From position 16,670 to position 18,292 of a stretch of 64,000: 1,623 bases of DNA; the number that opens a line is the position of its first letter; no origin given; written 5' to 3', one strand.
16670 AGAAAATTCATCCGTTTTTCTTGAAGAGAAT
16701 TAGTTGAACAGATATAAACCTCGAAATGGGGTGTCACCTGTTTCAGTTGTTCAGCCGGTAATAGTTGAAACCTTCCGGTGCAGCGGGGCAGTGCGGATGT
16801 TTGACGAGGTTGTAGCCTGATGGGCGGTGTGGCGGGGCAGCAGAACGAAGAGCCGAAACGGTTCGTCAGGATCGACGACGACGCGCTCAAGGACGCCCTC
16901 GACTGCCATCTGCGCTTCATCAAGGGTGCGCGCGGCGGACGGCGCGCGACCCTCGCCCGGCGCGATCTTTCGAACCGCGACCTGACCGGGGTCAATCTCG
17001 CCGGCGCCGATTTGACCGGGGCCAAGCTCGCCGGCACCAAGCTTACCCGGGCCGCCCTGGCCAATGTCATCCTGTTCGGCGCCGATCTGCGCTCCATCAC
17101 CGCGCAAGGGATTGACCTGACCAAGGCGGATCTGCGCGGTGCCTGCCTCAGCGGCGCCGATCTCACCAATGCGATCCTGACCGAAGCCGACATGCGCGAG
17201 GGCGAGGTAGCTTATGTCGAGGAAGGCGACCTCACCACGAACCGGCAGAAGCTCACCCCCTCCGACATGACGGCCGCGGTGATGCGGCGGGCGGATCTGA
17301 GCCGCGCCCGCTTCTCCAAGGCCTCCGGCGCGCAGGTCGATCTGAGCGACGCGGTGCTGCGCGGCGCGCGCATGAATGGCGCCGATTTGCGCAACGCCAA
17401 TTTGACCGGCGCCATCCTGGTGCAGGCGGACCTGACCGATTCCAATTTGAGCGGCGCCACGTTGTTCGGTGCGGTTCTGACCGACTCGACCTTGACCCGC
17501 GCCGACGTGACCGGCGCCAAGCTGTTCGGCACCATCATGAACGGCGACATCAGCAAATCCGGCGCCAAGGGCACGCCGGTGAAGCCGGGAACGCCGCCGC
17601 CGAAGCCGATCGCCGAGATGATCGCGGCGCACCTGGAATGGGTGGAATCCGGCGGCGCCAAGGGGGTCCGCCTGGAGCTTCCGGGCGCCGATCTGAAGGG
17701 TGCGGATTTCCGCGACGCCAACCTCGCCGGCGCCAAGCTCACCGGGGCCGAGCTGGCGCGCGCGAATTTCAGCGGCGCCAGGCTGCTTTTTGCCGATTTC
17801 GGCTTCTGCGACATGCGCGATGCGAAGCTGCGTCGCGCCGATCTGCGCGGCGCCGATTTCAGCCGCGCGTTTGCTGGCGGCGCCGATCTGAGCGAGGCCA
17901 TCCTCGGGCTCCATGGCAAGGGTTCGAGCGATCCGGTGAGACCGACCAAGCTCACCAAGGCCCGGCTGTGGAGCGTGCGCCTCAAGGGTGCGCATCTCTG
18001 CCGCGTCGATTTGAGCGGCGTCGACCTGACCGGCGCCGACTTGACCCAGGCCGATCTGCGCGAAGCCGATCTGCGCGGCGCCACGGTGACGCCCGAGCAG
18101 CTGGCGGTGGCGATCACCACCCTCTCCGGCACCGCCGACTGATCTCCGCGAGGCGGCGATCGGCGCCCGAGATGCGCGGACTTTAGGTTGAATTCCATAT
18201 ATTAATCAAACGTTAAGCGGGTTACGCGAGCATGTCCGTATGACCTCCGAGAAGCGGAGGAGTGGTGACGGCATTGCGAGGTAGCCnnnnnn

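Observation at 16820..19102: Pentapeptide-repeat protein (440 aa, two repeat blocks) paired with an unusual PilZ protein, each behind its own CtrA-box-like leader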

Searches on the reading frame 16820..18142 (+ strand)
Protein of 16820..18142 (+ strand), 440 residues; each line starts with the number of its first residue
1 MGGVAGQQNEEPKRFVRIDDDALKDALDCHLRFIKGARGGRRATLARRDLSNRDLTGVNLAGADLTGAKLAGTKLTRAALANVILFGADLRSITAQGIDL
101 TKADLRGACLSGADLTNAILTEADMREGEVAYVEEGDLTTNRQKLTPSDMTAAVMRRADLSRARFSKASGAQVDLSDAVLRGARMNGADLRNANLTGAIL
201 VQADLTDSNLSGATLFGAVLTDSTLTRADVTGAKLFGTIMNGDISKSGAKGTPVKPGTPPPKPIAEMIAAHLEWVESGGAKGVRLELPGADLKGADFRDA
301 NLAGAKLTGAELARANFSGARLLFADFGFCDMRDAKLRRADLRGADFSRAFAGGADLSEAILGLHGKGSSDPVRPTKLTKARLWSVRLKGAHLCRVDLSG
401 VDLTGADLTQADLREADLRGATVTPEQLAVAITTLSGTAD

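Call 5: search_protein_families(library=pfam, proteins=[window:16820-18142:+], max_evalue=0.01)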
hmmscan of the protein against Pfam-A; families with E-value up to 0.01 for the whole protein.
window:16820-18142:+ (440 aa): 4 families
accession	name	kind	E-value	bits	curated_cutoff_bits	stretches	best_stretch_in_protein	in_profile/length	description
PF00805.28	Pentapeptide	-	3.1e-68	225.2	20.2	8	174-212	2-40/40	Pentapeptide repeats (8 copies)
PF13576.12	Pentapeptide_3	-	9e-24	83.9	27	2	177-213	8-47/48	Pentapeptide repeats (9 copies)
PF13599.13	Pentapeptide_4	-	3.5e-23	81.9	38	2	288-350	9-71/78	Pentapeptide repeat region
PF25296.1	Decapeptide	-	3.1e-07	30.6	45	1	291-348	6-63/74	Decapeptide repeat region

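Call 15: find_homologous_proteins(query=window:16820-18142:+, max_evalue=1e-30)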
Query window:16820-18142:+ (440 aa): 490 proteins with E <= 1e-30 among 8000 candidates; the best 120 are listed.
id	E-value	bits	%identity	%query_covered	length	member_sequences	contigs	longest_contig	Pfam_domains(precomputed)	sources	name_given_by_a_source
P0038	7.6e-71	257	42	89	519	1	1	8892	PF13576.13,PF13599.14,PF00805.29,PF25296.2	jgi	jgi:uncharacterized protein YjbI with pentapeptide repeats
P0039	7.8e-57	211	37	95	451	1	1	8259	PF13576.13,PF13599.14,PF00805.29,PF25296.2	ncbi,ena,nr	ncbi:MAG TPA: pentapeptide repeat-containing protein [Alphaproteobacteria bacterium]|nr:pentapeptide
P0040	1.3e-54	204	36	96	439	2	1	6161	PF13576.13,PF13599.14,PF00805.29,PF25296.2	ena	-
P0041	1.5e-54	204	36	94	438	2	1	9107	PF13576.13,PF13599.14,PF00805.29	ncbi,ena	-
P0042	3.7e-54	202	36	94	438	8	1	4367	PF13576.13,PF13599.14,PF00805.29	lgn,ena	-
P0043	4.0e-54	202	38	96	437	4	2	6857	PF13576.13,PF13599.14,PF00805.29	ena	-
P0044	2.6e-53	199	36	95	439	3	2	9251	PF13576.13,PF13599.14,PF00805.29,PF25296.2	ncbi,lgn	ncbi:MAG TPA: pentapeptide repeat-containing protein [Micavibrio sp.]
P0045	2.9e-53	199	36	95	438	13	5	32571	PF13576.13,PF13599.14,PF00805.29,PF25296.2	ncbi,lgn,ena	-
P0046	3.8e-53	199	35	97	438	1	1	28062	PF13576.13,PF13599.14,PF00805.29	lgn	-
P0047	5.2e-53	198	35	94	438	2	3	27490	PF13576.13,PF13599.14,PF00805.29,PF25296.2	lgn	-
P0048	6.9e-53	198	37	92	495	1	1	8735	PF13576.13,PF13599.14,PF00805.29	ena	-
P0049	8.4e-53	198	36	96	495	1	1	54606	PF13576.13,PF13599.14,PF00805.29,PF25296.2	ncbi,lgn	-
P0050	8.5e-53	198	34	95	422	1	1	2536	PF13576.13,PF13599.14,PF00805.29,PF25296.2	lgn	-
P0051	8.9e-53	198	37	96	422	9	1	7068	PF13576.13,PF13599.14,PF00805.29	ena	-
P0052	1.2e-52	197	39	88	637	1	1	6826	PF13576.13,PF13599.14,PF00805.29,PF25296.2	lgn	-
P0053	2.0e-52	197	41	91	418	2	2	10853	PF13576.13,PF13599.14,PF00805.29,PF25296.2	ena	-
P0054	3.8e-52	196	37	97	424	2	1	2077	PF13576.13,PF13599.14,PF00805.29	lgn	-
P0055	4.6e-52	195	37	92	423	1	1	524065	PF13576.13,PF13599.14,PF00805.29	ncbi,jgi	jgi:uncharacterized protein YjbI with pentapeptide repeats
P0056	6.0e-52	195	37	90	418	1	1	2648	PF13576.13,PF13599.14,PF00805.29,PF25296.2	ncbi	-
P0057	9.1e-52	194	34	97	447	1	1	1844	PF13576.13,PF13599.14,PF00805.29,PF25296.2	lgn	-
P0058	8.7e-51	191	38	95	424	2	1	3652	PF13576.13,PF13599.14,PF00805.29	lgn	-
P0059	1.0e-50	191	35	95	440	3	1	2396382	PF13576.13,PF13599.14,PF00805.29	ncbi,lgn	ncbi:MAG: pentapeptide repeat-containing protein [Micavibrio sp.]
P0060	1.0e-50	191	36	93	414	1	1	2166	PF13576.13,PF13599.14,PF00805.29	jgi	jgi:uncharacterized protein YjbI with pentapeptide repeats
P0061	1.2e-50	191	39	90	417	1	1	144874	PF13576.13,PF13599.14,PF00805.29,PF25296.2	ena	-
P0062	1.4e-50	191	34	94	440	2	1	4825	PF13576.13,PF13599.14,PF00805.29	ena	-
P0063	2.4e-50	190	33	93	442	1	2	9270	PF13576.13,PF13599.14,PF00805.29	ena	-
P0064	2.6e-50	190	37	96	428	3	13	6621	PF13576.13,PF13599.14,PF00805.29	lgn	-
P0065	3.2e-50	189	35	95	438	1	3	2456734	PF13576.13,PF13599.14,PF00805.29,PF25296.2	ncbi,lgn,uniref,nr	ncbi:MAG: pentapeptide repeat-containing protein [Micavibrio aeruginosavorus]|uniref:Pentapeptide re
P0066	3.3e-50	189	37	90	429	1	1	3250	PF13576.13,PF13599.14,PF00805.29,PF25296.2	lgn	-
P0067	3.5e-50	189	33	97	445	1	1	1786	PF13576.13,PF13599.14,PF00805.29,PF25296.2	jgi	jgi:uncharacterized protein YjbI with pentapeptide repeats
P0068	4.1e-50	189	34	94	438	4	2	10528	PF13576.13,PF13599.14,PF00805.29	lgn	-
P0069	4.3e-50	189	36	90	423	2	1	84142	PF13576.13,PF13599.14,PF00805.29,PF25296.2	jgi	jgi:uncharacterized protein YjbI with pentapeptide repeats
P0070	4.5e-50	189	40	91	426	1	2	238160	PF13576.13,PF13599.14,PF00805.29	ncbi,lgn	-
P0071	6.9e-50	188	35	95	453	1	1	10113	PF13576.13,PF13599.14,PF00805.29,PF25296.2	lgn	-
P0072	9.8e-50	188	37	93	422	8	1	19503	PF13576.13,PF13599.14,PF00805.29,PF25296.2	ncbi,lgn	-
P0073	1.0e-49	188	36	90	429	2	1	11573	PF13576.13,PF13599.14,PF00805.29,PF25296.2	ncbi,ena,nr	ncbi:MAG TPA: pentapeptide repeat-containing protein [Caulobacteraceae bacterium]|nr:pentapeptide re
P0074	1.1e-49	188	37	89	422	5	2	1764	PF13576.13,PF13599.14,PF00805.29,PF25296.2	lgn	-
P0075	1.6e-49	187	36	93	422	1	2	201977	PF13576.13,PF13599.14,PF00805.29,PF25296.2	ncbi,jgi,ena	jgi:uncharacterized protein YjbI with pentapeptide repeats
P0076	1.9e-49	187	37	92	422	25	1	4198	PF13576.13,PF13599.14,PF00805.29,PF25296.2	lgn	-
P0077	2.0e-49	187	33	91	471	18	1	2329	PF13576.13,PF13599.14,PF00805.29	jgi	jgi:uncharacterized protein YjbI with pentapeptide repeats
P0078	2.1e-49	187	37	88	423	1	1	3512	PF13576.13,PF13599.14,PF00805.29,PF25296.2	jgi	jgi:uncharacterized protein YjbI with pentapeptide repeats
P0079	2.4e-49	186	37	91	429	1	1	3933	PF13576.13,PF13599.14,PF00805.29,PF25296.2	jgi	jgi:uncharacterized protein YjbI with pentapeptide repeats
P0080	4.3e-49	186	36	89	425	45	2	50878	PF13576.13,PF13599.14,PF00805.29,PF25296.2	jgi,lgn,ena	jgi:uncharacterized protein YjbI with pentapeptide repeats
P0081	5.6e-49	185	36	87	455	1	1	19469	PF13576.13,PF13599.14,PF00805.29,PF25296.2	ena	-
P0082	6.1e-49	185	35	94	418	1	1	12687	PF13576.13,PF13599.14,PF00805.29,PF25296.2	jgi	jgi:uncharacterized protein YjbI with pentapeptide repeats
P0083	6.4e-49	185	36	90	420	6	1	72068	PF13576.13,PF13599.14,PF00805.29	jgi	-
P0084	6.6e-49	185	38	95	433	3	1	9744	PF13576.13,PF13599.14,PF00805.29,PF25296.2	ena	-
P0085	9.2e-49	184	34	93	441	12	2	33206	PF13576.13,PF13599.14,PF00805.29,PF25296.2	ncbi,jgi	jgi:uncharacterized protein YjbI with pentapeptide repeats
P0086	1.1e-48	184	36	93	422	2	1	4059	PF13576.13,PF13599.14,PF00805.29,PF25296.2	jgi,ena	-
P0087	1.6e-48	184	35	93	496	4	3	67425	PF13576.13,PF13599.14,PF00805.29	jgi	jgi:uncharacterized protein YjbI with pentapeptide repeats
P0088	2.0e-48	183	35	90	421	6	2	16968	PF13576.13,PF13599.14,PF00805.29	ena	-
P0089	2.2e-48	183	36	93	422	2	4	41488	PF13576.13,PF13599.14,PF00805.29,PF25296.2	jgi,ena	-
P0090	2.3e-48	183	37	91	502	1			PF13576.13,PF13599.14,PF00805.29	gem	-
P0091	2.5e-48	183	40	89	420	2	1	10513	PF13576.13,PF13599.14,PF00805.29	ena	-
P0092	2.5e-48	183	36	96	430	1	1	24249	PF13576.13,PF13599.14,PF00805.29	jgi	jgi:uncharacterized protein YjbI with pentapeptide repeats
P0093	3.2e-48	183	36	96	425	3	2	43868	PF13576.13,PF13599.14,PF00805.29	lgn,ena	-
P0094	4.0e-48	182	37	88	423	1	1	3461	PF13576.13,PF13599.14,PF00805.29,PF25296.2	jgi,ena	-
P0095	4.4e-48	182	36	88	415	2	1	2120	PF13576.13,PF13599.14,PF00805.29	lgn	-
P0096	4.6e-48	182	35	96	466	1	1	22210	PF13576.13,PF13599.14,PF00805.29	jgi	jgi:uncharacterized protein YjbI with pentapeptide repeats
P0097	4.6e-48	182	34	89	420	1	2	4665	PF13576.13,PF13599.14,PF00805.29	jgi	jgi:uncharacterized protein YjbI with pentapeptide repeats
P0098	5.0e-48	182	32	94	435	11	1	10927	PF13576.13,PF13599.14,PF00805.29,PF25296.2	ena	-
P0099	5.3e-48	182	38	92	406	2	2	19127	PF13576.13,PF13599.14,PF00805.29,PF25296.2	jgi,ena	-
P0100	7.0e-48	182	34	92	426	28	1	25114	PF13576.13,PF13599.14,PF00805.29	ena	-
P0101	7.6e-48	181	38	95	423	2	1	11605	PF13576.13,PF13599.14,PF00805.29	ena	-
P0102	8.2e-48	181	36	94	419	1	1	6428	PF13576.13,PF13599.14,PF00805.29,PF25296.2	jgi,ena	-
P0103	9.6e-48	181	36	93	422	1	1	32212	PF13576.13,PF13599.14,PF00805.29,PF25296.2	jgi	jgi:uncharacterized protein YjbI with pentapeptide repeats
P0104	9.6e-48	181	36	90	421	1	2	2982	PF13576.13,PF13599.14,PF00805.29,PF25296.2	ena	-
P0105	1.1e-47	181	34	96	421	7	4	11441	PF13576.13,PF13599.14,PF00805.29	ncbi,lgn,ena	-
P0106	1.3e-47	181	34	93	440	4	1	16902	PF13576.13,PF13599.14,PF00805.29,PF25296.2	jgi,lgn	jgi:uncharacterized protein YjbI with pentapeptide repeats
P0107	1.9e-47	180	37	90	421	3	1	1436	PF13576.13,PF13599.14,PF00805.29,PF25296.2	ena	-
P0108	1.9e-47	180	36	88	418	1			PF13576.13,PF13599.14,PF00805.29,PF25296.2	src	-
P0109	2.0e-47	180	35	93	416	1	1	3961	PF13576.13,PF13599.14,PF00805.29,PF25296.2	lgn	-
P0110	2.3e-47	180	36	89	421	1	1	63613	PF13576.13,PF13599.14,PF00805.29,PF25296.2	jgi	jgi:uncharacterized protein YjbI with pentapeptide repeats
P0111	2.3e-47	180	33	95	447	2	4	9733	PF13576.13,PF13599.14,PF00805.29,PF25296.2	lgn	-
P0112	2.5e-47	180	36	93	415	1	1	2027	PF13576.13,PF13599.14,PF00805.29,PF25296.2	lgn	-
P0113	2.6e-47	180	36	91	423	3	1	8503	PF13576.13,PF13599.14,PF00805.29,PF25296.2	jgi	jgi:uncharacterized protein YjbI with pentapeptide repeats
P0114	3.1e-47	179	36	95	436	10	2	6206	PF13576.13,PF13599.14,PF00805.29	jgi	jgi:uncharacterized protein YjbI with pentapeptide repeats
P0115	3.2e-47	179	35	89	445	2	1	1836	PF13576.13,PF13599.14,PF00805.29,PF25296.2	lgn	-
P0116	3.3e-47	179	36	92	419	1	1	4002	PF13576.13,PF13599.14,PF00805.29,PF25296.2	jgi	jgi:uncharacterized protein YjbI with pentapeptide repeats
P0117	4.4e-47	179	36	92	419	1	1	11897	PF13576.13,PF13599.14,PF00805.29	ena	-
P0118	5.1e-47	179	35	91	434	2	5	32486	PF13576.13,PF13599.14,PF00805.29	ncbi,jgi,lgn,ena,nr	ncbi:MAG: pentapeptide repeat-containing protein [Alphaproteobacteria bacterium CG_4_9_14_3_um_filte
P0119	6.4e-47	178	35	89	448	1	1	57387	PF13576.13,PF13599.14,PF00805.29,PF25296.2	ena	-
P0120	6.6e-47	178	36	90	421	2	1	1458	PF13576.13,PF13599.14,PF00805.29,PF25296.2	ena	-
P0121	6.9e-47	178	38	89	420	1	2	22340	PF13576.13,PF13599.14,PF00805.29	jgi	jgi:uncharacterized protein YjbI with pentapeptide repeats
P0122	7.9e-47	178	37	90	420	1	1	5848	PF13576.13,PF13599.14,PF00805.29,PF25296.2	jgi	jgi:uncharacterized protein YjbI with pentapeptide repeats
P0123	1.0e-46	178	36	87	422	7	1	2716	PF13576.13,PF13599.14,PF00805.29,PF25296.2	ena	-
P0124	1.2e-46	178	35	97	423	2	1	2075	PF13576.13,PF13599.14,PF00805.29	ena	-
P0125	1.2e-46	178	33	95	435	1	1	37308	PF13576.13,PF13599.14,PF00805.29,PF25296.2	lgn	-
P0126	1.4e-46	177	36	97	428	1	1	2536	PF13576.13,PF13599.14,PF00805.29,PF25296.2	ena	-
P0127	1.4e-46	177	35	96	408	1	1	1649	PF13576.13,PF13599.14,PF00805.29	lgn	-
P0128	1.6e-46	177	36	90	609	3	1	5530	PF13576.13,PF13599.14,PF00805.29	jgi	jgi:uncharacterized protein YjbI with pentapeptide repeats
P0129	1.6e-46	177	38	95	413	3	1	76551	PF13576.13,PF13599.14,PF00805.29,PF25296.2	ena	-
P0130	1.8e-46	177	35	97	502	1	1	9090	PF13576.13,PF13599.14,PF00805.29,PF25296.2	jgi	jgi:uncharacterized protein YjbI with pentapeptide repeats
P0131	1.8e-46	177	37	95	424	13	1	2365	PF13576.13,PF13599.14,PF00805.29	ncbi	-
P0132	2.0e-46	177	36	89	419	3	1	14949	PF13576.13,PF13599.14,PF00805.29,PF25296.2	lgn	-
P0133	2.1e-46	177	35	90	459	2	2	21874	PF13576.13,PF13599.14,PF00805.29,PF25296.2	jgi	jgi:uncharacterized protein YjbI with pentapeptide repeats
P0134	2.1e-46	177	36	89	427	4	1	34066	PF13576.13,PF13599.14,PF00805.29,PF25296.2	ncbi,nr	ncbi:MAG: pentapeptide repeat-containing protein [Caulobacteraceae bacterium]|nr:pentapeptide repeat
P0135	2.2e-46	177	36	89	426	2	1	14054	PF13576.13,PF13599.14,PF00805.29,PF25296.2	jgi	jgi:uncharacterized protein YjbI with pentapeptide repeats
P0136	2.5e-46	176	35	90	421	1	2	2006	PF13576.13,PF13599.14,PF00805.29,PF25296.2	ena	-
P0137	2.7e-46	176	38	90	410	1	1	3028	PF13576.13,PF13599.14,PF00805.29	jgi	jgi:uncharacterized protein YjbI with pentapeptide repeats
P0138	2.9e-46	176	35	89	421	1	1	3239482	PF13576.13,PF13599.14,PF00805.29,PF25296.2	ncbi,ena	-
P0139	2.9e-46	176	38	90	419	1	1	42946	PF13576.13,PF13599.14,PF00805.29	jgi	jgi:uncharacterized protein YjbI with pentapeptide repeats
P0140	3.0e-46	176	37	94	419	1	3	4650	PF13576.13,PF13599.14,PF00805.29,PF25296.2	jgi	jgi:uncharacterized protein YjbI with pentapeptide repeats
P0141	3.4e-46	176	37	95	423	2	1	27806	PF13576.13,PF13599.14,PF00805.29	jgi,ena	-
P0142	3.6e-46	176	36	89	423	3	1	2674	PF13576.13,PF13599.14,PF00805.29,PF25296.2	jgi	jgi:uncharacterized protein YjbI with pentapeptide repeats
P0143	3.8e-46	176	34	89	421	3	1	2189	PF13576.13,PF13599.14,PF00805.29,PF25296.2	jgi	jgi:uncharacterized protein YjbI with pentapeptide repeats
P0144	4.0e-46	176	37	90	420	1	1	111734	PF13576.13,PF13599.14,PF00805.29,PF25296.2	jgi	jgi:uncharacterized protein YjbI with pentapeptide repeats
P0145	4.2e-46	176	37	90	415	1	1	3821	PF13576.13,PF13599.14,PF00805.29,PF25296.2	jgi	jgi:uncharacterized protein YjbI with pentapeptide repeats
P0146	4.3e-46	176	36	90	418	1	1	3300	PF13576.13,PF13599.14,PF00805.29,PF25296.2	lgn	-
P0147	4.6e-46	176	36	91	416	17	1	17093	PF13576.13,PF13599.14,PF00805.29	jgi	jgi:uncharacterized protein YjbI with pentapeptide repeats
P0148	5.7e-46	175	32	95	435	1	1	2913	PF13576.13,PF13599.14,PF00805.29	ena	-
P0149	5.9e-46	175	37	95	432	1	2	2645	PF13576.13,PF13599.14,PF00805.29,PF25296.2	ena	-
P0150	5.9e-46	175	37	93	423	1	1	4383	PF13576.13,PF13599.14,PF00805.29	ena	-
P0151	7.1e-46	175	37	93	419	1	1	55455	PF13576.13,PF13599.14,PF00805.29,PF25296.2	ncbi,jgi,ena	jgi:uncharacterized protein YjbI with pentapeptide repeats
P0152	7.6e-46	175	37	93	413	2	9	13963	PF13576.13,PF13599.14,PF00805.29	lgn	-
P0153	7.8e-46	175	35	94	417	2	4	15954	PF13576.13,PF13599.14,PF00805.29,PF25296.2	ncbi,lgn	-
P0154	8.3e-46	175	33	98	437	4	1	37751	PF13576.13,PF13599.14,PF00805.29,PF25296.2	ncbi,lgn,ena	-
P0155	8.7e-46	175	36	89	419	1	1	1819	PF13576.13,PF13599.14,PF00805.29,PF25296.2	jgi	-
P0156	9.2e-46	175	35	95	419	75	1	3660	PF13576.13,PF13599.14,PF00805.29,PF25296.2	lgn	-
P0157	9.8e-46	175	35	94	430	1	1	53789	PF13576.13,PF13599.14,PF00805.29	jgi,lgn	jgi:uncharacterized protein YjbI with pentapeptide repeats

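Call 18: find_encoding_contigs(protein=P0038, flank=5000, max_places=2)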
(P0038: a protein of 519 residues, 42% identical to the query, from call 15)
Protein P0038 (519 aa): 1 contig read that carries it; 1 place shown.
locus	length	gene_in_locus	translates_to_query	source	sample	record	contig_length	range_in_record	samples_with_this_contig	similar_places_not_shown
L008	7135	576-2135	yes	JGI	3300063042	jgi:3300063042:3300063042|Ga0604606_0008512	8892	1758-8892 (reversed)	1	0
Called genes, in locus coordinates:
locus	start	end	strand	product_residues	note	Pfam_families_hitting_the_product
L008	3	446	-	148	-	?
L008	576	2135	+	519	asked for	PF25296:Decapeptide (faint), PF00805:Pentapeptide, PF13576:Pentapeptide_3 (faint), PF00805:Pentapeptide, PF13599:Pentapeptide_4 (weak), PF00805:Pentapeptide, PF13599:Pentapeptide_4 (weak), PF00805:Pentapeptide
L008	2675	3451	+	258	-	PF00027:cNMP_binding, PF13545:HTH_Crp_2, PF00325:Crp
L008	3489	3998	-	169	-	-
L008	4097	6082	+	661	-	PF01594:AI-2E_transport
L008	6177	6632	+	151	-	PF00072:Response_reg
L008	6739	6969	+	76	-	-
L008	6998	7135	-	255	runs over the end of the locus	PF10604:Polyketide_cyc2, PF03364:Polyketide_cyc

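Call 19: find_encoding_contigs(protein=P0138, flank=5000, max_places=2)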
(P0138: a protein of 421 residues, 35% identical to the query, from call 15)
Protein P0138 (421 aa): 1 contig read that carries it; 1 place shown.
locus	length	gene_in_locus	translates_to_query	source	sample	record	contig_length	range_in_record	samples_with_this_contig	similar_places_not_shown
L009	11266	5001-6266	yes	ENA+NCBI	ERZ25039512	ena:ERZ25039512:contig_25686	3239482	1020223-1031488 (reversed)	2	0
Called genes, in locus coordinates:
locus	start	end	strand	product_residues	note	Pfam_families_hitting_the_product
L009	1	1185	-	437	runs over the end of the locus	PF03721:UDPG_MGDP_dh_N, PF00984:UDPG_MGDP_dh, PF03720:UDPG_MGDP_dh_C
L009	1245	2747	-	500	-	PF02878:PGM_PMM_I, PF02879:PGM_PMM_II, PF02880:PGM_PMM_III, PF00408:PGM_PMM_IV (weak)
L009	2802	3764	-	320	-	PF01380:SIS, PF00571:CBS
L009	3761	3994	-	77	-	-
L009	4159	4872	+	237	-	PF00300:His_Phos_1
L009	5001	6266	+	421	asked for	PF13576:Pentapeptide_3 (faint), PF13599:Pentapeptide_4 (weak), PF25296:Decapeptide (faint), PF00805:Pentapeptide (weak), PF13599:Pentapeptide_4, PF00805:Pentapeptide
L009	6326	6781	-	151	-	PF00011:HSP20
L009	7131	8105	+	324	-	PF00561:Abhydrolase_1, PF12146:Hydrolase_4, PF12697:Abhydrolase_6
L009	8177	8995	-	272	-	PF00459:Inositol_P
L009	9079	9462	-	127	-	PF13560:HTH_31 (weak), PF12844:HTH_19 (weak), PF01381:HTH_3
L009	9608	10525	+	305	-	PF03279:Lip_A_acyltrans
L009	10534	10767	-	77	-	PF09866:DUF2093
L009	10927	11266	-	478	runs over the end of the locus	PF13742:tRNA_anti_2, PF01336:tRNA_anti-codon, PF02601:Exonuc_VII_L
